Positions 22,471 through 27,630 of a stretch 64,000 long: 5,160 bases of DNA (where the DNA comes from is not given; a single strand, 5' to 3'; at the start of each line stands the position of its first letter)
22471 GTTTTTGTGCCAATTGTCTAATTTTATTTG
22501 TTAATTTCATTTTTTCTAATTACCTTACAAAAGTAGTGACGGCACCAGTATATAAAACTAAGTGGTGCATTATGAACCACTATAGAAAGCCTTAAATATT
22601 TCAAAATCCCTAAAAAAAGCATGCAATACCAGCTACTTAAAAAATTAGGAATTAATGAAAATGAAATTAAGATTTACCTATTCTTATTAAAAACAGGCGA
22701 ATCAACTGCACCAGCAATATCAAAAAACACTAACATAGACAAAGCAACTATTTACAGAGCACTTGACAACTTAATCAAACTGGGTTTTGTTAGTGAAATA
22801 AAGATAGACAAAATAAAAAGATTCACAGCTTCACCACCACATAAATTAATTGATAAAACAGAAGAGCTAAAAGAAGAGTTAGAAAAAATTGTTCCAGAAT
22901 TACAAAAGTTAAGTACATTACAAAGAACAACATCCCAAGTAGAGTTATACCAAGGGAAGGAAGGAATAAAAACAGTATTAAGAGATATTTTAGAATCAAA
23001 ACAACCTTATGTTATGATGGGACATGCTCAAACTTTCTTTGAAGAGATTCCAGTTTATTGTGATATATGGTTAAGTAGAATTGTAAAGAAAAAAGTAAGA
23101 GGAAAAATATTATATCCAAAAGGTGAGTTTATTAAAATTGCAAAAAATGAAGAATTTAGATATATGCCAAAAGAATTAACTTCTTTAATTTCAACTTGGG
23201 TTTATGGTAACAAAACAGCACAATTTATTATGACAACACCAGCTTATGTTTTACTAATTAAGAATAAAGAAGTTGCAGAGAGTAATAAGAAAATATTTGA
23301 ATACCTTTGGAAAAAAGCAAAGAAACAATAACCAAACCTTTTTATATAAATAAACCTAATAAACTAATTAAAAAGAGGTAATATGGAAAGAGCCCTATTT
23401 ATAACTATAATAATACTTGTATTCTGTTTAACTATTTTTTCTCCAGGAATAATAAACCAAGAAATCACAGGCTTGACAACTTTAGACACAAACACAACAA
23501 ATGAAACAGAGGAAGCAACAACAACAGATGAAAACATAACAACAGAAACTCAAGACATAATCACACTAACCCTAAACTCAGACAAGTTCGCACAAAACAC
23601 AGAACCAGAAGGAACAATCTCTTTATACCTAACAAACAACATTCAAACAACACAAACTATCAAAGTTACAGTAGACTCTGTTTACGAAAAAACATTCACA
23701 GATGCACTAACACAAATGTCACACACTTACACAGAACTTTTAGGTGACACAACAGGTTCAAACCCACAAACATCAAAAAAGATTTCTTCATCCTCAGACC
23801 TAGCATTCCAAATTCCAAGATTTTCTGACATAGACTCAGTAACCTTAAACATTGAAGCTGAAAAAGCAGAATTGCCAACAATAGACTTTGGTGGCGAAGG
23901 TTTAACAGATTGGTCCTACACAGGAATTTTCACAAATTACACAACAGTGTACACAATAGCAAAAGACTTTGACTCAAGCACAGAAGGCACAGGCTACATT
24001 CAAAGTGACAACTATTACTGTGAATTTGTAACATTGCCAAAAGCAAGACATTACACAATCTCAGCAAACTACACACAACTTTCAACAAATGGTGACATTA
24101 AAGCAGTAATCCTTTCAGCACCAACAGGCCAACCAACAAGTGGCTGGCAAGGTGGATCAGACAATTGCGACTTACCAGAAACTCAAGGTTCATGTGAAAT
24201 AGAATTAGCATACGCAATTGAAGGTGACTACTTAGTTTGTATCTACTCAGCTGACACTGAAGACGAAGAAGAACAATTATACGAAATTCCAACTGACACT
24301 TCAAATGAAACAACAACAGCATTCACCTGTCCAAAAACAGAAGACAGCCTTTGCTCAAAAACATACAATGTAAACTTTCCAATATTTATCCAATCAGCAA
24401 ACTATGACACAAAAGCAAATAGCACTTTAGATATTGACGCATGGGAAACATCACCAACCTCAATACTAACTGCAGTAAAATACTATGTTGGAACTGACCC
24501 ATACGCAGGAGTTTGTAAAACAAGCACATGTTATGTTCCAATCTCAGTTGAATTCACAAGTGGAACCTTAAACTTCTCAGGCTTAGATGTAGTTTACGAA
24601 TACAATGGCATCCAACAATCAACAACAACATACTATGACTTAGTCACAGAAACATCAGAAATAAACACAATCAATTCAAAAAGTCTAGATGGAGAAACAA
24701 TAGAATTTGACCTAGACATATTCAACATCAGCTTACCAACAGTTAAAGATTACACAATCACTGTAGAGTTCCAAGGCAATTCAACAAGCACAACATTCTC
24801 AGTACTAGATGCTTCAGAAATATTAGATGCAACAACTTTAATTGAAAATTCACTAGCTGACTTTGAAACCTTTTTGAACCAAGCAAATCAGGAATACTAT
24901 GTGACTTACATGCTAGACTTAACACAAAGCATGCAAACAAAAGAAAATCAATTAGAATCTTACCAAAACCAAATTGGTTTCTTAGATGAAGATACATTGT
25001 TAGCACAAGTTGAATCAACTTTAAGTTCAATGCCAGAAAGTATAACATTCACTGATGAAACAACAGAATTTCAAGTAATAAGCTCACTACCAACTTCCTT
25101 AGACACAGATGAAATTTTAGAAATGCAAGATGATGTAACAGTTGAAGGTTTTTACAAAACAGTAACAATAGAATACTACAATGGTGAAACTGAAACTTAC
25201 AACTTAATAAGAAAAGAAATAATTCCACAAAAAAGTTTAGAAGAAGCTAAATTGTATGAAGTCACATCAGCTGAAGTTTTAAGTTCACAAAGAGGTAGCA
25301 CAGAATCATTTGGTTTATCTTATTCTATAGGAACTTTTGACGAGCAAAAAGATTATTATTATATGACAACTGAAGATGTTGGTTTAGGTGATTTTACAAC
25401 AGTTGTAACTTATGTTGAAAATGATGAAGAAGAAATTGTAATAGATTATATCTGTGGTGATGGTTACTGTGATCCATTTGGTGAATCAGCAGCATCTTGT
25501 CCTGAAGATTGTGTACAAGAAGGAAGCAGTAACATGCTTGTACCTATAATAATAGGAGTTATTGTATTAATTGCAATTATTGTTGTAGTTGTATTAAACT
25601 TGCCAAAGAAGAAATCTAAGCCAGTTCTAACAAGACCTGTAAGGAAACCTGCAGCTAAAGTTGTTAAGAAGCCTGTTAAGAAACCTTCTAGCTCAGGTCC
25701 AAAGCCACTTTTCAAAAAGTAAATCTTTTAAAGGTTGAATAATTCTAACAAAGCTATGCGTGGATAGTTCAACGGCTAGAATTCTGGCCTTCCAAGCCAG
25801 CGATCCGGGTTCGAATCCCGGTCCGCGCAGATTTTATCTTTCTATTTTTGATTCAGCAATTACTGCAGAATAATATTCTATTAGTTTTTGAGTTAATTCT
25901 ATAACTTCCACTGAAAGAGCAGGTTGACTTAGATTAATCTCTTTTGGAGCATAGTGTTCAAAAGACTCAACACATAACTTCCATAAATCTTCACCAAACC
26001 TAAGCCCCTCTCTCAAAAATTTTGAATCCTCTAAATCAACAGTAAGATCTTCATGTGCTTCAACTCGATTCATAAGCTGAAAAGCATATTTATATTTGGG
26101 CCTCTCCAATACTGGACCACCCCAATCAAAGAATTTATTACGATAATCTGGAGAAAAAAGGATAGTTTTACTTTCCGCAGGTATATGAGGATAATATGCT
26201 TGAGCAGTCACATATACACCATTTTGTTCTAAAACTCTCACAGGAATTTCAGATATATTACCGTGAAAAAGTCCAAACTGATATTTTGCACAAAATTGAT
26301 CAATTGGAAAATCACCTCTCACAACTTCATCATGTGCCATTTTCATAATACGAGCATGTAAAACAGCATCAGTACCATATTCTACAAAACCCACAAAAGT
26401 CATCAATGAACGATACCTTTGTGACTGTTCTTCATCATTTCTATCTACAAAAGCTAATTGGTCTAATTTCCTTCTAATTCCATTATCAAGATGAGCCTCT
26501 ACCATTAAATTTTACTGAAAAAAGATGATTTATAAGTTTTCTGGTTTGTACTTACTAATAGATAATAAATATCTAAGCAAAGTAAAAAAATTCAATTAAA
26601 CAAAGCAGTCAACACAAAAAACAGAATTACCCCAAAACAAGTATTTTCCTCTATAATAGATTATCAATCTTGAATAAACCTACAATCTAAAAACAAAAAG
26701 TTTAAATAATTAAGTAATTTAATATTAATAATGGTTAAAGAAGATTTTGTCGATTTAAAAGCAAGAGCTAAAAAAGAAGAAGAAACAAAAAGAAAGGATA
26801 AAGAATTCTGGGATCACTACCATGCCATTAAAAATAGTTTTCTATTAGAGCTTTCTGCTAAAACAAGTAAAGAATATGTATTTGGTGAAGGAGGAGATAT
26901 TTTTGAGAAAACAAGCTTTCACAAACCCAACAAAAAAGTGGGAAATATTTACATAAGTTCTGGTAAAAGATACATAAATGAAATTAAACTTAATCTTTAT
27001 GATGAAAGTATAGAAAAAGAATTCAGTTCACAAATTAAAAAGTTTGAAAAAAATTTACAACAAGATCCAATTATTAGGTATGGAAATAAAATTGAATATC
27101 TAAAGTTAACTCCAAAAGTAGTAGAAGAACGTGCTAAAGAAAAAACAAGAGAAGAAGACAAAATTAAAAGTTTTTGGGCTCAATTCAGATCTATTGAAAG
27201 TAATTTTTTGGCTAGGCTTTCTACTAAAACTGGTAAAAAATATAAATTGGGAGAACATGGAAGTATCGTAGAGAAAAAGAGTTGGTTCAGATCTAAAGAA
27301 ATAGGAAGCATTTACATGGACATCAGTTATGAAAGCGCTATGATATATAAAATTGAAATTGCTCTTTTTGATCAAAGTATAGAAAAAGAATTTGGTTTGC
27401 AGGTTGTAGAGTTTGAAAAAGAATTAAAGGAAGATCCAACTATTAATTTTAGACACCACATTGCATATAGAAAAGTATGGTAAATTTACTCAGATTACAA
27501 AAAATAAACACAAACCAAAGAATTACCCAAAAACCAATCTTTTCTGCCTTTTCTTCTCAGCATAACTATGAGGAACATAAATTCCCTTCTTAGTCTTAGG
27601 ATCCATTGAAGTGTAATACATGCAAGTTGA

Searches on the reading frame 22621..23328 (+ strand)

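Call 70: search_protein_families(library=pfam, proteins=[window:22621-23328:+], max_evalue=0.001)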
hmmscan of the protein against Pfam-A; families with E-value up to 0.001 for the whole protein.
window:22621-23328:+ (236 aa): 6 families
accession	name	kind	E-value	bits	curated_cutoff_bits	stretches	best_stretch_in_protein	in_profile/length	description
PF01978.25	TrmB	-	1.7e-17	63.4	25.6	1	6-73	1-67/68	Sugar-specific transcriptional regulator TrmB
PF13730.12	HTH_36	-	1.7e-05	24.9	25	1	10-57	2-55/55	Helix-turn-helix domain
PF13412.12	HTH_24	-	2.3e-05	24.3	21.9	1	12-57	2-47/48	Winged helix-turn-helix DNA-binding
PF08221.17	HTH_9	-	0.00047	20.7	23.4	0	17-57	17-57/62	RNA polymerase III subunit RPC82 helix-turn-helix domain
PF08279.18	HTH_11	-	0.00051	20.3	25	0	16-64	3-48/55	HTH domain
PF09339.16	HTH_IclR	-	0.00058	20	22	1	26-58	17-49/52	IclR helix-turn-helix domain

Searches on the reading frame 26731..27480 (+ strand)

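Call 70: search_protein_families(library=pfam, proteins=[window:26731-27480:+], max_evalue=0.001)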
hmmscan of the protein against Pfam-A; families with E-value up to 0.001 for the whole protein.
window:26731-27480:+ (250 aa): 1 family
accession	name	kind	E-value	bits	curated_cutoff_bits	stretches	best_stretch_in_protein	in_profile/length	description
PF10957.13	Spore_Cse60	-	0.00025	21.5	20.7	0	208-245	2-39/60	Sporulation protein Cse60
